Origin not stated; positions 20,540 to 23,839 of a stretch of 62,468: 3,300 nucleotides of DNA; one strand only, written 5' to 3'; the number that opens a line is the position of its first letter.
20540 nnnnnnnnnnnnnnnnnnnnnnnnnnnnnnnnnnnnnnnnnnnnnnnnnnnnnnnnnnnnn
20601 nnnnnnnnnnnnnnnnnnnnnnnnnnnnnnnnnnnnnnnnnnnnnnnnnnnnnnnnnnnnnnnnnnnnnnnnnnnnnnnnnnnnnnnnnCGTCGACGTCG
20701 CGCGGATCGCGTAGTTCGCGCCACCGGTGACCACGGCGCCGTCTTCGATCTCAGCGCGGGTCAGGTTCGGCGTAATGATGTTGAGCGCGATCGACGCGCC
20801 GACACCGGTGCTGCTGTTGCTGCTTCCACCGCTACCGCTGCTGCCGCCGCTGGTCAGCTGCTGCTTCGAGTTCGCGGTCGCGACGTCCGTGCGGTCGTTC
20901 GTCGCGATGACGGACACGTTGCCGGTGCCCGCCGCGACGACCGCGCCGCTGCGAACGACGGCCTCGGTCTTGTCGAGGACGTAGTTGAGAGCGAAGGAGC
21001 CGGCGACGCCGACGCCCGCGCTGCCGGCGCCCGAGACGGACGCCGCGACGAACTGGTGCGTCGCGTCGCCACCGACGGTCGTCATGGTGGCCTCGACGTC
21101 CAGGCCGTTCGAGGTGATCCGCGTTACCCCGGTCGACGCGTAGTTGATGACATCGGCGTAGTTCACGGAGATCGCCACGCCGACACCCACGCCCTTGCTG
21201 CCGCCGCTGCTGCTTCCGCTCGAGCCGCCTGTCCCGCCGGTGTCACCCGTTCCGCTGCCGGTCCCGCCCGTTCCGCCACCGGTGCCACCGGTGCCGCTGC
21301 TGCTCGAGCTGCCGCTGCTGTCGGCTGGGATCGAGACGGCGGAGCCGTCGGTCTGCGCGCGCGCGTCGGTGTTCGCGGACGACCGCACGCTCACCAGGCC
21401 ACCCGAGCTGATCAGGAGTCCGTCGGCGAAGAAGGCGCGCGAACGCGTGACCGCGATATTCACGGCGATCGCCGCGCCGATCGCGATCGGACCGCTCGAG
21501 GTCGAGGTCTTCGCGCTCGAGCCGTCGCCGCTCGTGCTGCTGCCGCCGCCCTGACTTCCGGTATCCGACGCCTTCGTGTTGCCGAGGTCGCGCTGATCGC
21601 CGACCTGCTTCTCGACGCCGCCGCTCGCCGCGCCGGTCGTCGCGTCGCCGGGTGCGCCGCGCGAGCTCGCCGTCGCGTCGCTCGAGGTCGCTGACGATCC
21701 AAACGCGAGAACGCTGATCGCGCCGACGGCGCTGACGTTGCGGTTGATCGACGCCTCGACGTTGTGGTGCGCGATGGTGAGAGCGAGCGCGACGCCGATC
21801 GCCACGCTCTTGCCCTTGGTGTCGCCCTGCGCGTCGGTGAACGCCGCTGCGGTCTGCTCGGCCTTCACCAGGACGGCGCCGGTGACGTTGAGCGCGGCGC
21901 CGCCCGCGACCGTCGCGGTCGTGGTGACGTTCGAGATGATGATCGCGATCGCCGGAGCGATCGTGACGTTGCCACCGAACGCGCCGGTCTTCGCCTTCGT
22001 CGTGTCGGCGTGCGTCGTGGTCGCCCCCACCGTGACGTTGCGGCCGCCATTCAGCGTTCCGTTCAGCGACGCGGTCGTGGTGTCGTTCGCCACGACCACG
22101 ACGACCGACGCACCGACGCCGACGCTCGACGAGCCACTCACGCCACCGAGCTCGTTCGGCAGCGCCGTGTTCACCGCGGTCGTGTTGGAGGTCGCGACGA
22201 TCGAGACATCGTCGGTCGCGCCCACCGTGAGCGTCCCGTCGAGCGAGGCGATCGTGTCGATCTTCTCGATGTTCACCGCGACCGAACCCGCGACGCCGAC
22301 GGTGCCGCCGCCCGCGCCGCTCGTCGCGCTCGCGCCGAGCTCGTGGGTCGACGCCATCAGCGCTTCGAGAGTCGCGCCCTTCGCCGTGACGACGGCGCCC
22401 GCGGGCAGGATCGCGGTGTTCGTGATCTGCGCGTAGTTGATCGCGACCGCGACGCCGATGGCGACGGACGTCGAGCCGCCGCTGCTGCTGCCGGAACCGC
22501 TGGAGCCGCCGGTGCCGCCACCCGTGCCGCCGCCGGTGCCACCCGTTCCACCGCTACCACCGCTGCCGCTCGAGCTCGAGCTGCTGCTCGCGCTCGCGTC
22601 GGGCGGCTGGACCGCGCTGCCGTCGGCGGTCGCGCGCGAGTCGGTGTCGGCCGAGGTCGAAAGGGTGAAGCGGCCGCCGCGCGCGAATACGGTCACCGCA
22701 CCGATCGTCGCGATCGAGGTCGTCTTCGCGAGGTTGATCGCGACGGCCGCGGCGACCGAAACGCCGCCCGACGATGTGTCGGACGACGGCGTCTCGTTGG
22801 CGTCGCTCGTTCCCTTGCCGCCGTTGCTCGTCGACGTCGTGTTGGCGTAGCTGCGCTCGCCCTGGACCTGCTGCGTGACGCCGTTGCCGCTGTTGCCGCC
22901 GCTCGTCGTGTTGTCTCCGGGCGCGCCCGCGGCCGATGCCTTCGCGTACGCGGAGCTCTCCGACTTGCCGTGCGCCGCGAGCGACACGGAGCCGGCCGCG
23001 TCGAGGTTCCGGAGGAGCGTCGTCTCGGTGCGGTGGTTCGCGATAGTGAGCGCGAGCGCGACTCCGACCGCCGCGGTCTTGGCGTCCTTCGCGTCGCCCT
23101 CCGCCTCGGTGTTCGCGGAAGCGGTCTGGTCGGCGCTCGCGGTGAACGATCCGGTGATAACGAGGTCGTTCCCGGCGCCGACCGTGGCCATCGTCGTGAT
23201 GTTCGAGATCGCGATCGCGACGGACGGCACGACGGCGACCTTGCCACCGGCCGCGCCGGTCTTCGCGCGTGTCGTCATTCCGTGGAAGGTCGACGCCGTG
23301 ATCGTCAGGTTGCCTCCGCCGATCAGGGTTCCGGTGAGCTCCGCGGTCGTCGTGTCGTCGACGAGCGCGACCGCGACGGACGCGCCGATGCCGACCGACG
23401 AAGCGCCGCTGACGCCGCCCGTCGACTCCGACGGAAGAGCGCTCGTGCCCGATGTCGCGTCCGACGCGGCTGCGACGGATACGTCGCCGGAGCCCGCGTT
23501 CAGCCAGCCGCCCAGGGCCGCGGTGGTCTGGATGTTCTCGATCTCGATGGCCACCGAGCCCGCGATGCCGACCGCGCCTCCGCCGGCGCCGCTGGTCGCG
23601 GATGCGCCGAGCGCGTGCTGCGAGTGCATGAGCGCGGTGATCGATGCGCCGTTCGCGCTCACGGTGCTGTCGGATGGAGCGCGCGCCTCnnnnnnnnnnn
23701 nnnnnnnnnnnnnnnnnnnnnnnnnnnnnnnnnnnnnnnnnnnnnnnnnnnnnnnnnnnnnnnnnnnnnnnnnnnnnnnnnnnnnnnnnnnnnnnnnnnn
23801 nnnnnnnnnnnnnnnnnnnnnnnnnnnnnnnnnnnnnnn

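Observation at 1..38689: An ORF of at least 12,896 codons that the ORF track cannot show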

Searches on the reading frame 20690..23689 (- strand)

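Call 5: search_protein_families(library=pfam, proteins=[window:20690-23689:-], max_evalue=0.01)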
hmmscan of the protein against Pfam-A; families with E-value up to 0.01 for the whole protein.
window:20690-23689:- (1000 aa): 0 families

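Call 13: search_protein_families(library=ncbifam, proteins=[window:20690-23689:-], max_evalue=0.01)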
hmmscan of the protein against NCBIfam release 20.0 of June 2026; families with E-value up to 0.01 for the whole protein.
window:20690-23689:- (1000 aa): 1 family
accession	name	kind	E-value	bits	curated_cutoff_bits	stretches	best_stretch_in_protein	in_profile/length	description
NF012206.1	LktA_tand_53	repeat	5.1e-11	42.6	50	2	892-939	2-47/53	tandem repeat-containing filamentous protein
